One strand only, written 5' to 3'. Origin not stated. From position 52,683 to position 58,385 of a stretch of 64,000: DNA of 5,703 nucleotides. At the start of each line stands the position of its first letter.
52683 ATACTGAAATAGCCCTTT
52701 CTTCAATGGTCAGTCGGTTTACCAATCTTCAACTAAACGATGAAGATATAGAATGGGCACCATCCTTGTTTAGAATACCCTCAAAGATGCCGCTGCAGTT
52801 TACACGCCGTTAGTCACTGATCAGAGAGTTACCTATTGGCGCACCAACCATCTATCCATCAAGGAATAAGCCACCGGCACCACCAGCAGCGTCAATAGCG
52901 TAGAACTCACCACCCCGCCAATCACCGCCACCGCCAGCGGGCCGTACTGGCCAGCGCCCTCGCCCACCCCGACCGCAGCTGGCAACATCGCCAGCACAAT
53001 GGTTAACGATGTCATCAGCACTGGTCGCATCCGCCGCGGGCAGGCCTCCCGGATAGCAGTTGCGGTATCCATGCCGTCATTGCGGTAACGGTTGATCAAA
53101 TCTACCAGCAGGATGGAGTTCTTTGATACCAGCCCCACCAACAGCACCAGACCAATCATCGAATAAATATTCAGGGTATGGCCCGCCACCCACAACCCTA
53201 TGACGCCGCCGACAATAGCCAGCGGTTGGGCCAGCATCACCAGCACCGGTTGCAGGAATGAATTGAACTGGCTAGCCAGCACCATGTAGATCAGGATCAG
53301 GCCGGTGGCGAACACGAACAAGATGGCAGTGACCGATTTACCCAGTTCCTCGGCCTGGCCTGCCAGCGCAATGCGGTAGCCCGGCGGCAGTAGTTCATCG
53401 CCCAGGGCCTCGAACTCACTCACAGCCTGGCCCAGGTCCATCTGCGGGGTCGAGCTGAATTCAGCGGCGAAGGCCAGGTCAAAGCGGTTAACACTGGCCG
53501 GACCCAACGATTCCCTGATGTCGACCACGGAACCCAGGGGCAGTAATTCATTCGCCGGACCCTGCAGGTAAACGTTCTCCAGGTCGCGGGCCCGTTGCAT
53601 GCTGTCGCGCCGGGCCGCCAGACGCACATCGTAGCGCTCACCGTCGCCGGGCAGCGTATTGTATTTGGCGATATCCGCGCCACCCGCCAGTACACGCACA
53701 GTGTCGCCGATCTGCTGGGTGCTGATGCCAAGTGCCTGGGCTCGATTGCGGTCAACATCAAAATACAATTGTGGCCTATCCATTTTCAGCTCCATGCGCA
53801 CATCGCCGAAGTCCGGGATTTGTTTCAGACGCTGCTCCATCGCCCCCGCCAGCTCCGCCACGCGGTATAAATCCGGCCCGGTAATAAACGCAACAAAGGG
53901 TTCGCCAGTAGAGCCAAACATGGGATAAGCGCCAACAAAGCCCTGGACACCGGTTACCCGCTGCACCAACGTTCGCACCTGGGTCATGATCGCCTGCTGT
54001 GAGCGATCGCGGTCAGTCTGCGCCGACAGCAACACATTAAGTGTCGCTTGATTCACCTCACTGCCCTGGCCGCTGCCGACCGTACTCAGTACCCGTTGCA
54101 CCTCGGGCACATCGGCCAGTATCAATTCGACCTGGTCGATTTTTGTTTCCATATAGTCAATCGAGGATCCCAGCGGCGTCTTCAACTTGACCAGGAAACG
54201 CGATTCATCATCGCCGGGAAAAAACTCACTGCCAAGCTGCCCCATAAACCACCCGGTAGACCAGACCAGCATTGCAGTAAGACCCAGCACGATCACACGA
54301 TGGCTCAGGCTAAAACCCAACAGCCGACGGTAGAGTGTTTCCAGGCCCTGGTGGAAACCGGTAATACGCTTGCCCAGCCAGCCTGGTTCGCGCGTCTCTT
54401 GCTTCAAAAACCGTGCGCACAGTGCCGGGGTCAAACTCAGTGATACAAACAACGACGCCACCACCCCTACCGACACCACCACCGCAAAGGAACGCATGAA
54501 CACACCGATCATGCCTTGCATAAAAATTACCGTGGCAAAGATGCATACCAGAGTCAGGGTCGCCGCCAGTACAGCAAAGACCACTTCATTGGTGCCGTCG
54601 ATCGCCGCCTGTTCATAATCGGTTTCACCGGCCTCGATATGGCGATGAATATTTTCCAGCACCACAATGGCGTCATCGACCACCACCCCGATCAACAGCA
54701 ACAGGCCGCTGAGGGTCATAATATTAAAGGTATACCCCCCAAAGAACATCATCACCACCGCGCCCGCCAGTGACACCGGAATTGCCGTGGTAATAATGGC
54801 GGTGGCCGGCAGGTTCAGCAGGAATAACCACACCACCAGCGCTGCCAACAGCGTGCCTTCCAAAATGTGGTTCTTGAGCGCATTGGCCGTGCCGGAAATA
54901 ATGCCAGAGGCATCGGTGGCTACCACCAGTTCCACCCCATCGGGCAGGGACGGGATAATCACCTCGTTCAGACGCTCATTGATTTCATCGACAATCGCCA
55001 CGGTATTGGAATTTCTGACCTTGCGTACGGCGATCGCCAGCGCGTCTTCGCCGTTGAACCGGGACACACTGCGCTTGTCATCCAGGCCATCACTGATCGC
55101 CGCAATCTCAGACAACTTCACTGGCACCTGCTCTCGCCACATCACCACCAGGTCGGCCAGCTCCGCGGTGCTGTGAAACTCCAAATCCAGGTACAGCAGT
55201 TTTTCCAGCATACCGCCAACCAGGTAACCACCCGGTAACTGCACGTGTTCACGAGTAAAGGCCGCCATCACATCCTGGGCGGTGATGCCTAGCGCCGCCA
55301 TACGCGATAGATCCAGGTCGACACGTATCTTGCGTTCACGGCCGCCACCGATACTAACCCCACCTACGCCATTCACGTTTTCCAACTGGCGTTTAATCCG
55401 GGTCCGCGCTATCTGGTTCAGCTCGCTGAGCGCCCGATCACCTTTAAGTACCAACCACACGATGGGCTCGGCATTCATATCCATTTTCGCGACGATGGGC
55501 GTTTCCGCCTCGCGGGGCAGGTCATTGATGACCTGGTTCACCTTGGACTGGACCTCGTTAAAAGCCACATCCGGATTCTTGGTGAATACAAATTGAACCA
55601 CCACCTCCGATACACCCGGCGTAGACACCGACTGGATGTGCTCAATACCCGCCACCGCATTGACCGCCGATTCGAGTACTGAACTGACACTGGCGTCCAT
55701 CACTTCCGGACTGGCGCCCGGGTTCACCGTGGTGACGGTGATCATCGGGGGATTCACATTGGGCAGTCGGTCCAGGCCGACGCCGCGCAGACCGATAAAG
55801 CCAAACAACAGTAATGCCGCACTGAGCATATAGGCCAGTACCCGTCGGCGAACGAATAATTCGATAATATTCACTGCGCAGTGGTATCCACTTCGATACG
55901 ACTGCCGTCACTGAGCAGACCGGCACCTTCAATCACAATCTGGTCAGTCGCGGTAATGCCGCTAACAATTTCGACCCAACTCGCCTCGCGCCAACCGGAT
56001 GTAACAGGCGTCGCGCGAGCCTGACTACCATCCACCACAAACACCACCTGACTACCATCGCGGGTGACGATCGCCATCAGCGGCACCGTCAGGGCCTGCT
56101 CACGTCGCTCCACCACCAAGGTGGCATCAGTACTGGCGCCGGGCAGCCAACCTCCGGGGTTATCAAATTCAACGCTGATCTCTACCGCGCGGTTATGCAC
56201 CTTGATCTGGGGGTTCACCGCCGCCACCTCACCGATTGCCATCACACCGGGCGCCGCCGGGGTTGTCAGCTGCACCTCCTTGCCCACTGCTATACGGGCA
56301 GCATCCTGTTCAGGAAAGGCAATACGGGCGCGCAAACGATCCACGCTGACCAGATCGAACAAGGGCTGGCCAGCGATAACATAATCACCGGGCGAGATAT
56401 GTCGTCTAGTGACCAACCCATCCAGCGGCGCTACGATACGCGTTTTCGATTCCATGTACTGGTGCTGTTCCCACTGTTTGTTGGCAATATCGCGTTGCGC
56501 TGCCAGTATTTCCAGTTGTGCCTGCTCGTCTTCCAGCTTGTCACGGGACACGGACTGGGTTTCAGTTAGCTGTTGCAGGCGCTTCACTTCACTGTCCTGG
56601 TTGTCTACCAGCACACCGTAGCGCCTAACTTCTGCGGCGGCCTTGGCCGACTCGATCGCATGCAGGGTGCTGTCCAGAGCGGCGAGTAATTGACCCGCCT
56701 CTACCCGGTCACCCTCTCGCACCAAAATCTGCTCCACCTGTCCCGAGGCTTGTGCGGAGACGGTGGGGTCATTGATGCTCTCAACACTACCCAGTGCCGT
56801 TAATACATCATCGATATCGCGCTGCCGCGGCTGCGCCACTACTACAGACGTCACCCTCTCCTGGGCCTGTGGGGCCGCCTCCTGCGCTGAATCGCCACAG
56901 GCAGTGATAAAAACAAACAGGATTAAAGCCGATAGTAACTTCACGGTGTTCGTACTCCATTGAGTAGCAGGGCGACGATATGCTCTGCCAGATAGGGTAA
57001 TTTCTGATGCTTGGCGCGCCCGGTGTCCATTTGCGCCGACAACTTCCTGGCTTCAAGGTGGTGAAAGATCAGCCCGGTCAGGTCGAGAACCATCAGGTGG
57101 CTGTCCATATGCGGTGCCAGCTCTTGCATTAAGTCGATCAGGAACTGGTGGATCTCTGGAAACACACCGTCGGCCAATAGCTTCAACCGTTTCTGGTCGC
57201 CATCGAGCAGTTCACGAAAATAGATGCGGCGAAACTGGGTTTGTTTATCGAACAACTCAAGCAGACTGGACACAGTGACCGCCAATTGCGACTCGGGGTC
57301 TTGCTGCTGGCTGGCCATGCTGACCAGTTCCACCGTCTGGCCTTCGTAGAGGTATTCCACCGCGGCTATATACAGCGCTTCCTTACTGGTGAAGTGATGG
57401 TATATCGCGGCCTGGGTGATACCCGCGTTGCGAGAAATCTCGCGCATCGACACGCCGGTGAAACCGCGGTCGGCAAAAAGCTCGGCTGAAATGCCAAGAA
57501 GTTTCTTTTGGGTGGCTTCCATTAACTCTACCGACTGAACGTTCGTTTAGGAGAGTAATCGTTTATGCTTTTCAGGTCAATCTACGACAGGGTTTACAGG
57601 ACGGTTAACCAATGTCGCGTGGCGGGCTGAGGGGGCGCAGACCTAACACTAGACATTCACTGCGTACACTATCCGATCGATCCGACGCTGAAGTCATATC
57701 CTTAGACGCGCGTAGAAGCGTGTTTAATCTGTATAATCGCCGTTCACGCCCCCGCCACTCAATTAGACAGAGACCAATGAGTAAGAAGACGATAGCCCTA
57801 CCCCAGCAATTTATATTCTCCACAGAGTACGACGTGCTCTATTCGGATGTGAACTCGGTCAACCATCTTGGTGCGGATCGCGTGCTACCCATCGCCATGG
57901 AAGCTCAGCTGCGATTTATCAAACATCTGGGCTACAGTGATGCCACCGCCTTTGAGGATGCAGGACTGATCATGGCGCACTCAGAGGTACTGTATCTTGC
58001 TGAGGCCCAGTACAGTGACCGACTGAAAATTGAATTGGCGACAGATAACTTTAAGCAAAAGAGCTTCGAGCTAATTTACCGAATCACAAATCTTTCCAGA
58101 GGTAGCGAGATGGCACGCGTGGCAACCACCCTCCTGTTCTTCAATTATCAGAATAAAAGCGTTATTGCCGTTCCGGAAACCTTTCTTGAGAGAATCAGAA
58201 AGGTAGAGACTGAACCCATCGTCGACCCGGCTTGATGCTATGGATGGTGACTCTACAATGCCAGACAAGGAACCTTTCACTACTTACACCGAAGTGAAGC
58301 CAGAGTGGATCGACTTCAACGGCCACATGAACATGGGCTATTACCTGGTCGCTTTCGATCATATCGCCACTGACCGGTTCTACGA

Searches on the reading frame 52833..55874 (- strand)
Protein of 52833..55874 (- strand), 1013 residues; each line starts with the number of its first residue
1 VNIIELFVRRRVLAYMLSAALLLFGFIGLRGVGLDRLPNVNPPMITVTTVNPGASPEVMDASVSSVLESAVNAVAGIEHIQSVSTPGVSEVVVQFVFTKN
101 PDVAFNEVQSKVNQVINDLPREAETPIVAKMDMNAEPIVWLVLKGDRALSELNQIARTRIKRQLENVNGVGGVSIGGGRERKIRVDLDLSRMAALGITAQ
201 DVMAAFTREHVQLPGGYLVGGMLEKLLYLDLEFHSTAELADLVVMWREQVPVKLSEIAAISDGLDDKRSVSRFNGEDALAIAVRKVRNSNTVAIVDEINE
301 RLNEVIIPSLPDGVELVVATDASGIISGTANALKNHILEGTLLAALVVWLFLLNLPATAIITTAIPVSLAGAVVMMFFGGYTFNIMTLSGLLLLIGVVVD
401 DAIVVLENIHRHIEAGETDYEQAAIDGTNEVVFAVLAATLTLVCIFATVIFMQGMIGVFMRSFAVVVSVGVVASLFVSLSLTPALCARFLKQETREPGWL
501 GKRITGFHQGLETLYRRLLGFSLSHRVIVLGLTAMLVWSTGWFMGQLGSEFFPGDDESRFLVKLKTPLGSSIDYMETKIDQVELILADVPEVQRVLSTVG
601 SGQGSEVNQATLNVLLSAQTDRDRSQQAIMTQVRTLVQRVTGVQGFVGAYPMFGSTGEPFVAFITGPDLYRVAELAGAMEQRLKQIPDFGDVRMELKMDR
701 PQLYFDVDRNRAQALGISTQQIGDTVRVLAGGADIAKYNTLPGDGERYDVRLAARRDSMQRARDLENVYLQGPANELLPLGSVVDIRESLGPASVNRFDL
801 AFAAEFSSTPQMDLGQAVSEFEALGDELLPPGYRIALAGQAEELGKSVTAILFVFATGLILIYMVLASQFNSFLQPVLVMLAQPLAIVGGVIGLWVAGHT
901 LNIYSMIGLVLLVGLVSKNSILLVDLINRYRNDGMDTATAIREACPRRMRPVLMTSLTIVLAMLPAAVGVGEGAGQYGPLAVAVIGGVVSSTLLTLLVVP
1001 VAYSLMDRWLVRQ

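Call 80: search_protein_families(library=pfam, proteins=[window:52833-55874:-], max_evalue=0.00001)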
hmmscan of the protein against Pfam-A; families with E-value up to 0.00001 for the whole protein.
window:52833-55874:- (1013 aa): 3 families
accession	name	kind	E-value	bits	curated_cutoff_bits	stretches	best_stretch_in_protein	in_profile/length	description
PF00873.25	ACR_tran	-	1.2e-246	821.5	28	1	3-1006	1-1020/1021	AcrB/AcrD/AcrF family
PF02355.23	SecD_SecF_C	-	1.2e-09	38.3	20.5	1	343-482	44-183/189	Protein export membrane protein SecD/SecF, C-terminal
PF03176.21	MMPL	-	1.1e-07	31.6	20.5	1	346-487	158-300/333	MMPL family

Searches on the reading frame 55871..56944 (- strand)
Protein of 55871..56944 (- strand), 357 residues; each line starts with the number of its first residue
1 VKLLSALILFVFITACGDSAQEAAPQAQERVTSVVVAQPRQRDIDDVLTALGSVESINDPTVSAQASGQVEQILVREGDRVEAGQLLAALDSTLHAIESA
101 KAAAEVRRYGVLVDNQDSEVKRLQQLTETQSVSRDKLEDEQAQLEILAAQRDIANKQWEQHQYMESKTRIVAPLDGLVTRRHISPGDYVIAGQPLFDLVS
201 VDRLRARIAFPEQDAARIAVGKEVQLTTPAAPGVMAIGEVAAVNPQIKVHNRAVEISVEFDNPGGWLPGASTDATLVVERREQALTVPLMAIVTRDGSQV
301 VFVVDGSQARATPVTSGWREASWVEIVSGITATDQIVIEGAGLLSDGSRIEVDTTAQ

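Call 80: search_protein_families(library=pfam, proteins=[window:55871-56944:-], max_evalue=0.00001)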
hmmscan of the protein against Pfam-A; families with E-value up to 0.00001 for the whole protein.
window:55871-56944:- (357 aa): 4 families
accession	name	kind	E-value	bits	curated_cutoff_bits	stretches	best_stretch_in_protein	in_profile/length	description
PF16576.10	HlyD_D23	-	1.8e-27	96.5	30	1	60-267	20-208/214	Barrel-sandwich domain of CusB or HlyD membrane-fusion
PF13437.12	HlyD_3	-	2.6e-17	63.9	22.2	1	170-267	2-104/106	HlyD family secretion protein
PF13533.13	Biotin_lipoyl_2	-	1e-11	44.8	29.8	1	61-91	2-32/32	Biotin-lipoyl like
PF00364.28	Biotin_lipoyl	-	8.4e-08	32.4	22.1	0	61-90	44-73/73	Biotin-requiring enzyme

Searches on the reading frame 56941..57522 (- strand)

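Call 80: search_protein_families(library=pfam, proteins=[window:56941-57522:-], max_evalue=0.00001)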
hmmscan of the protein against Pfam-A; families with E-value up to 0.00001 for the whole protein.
window:56941-57522:- (193 aa): 1 family
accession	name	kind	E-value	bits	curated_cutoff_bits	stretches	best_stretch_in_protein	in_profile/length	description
PF00440.29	TetR_N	-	1.9e-16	60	24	1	13-54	6-47/47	Bacterial regulatory proteins, tetR family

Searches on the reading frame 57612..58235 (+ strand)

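Call 80: search_protein_families(library=pfam, proteins=[window:57612-58235:+], max_evalue=0.00001)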
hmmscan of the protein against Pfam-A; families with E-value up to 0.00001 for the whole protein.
window:57612-58235:+ (207 aa): 1 family
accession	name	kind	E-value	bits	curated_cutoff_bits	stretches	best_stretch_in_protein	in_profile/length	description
PF13279.12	4HBT_2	-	1.9e-16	61.1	25.5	1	76-194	2-121/122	Thioesterase-like superfamily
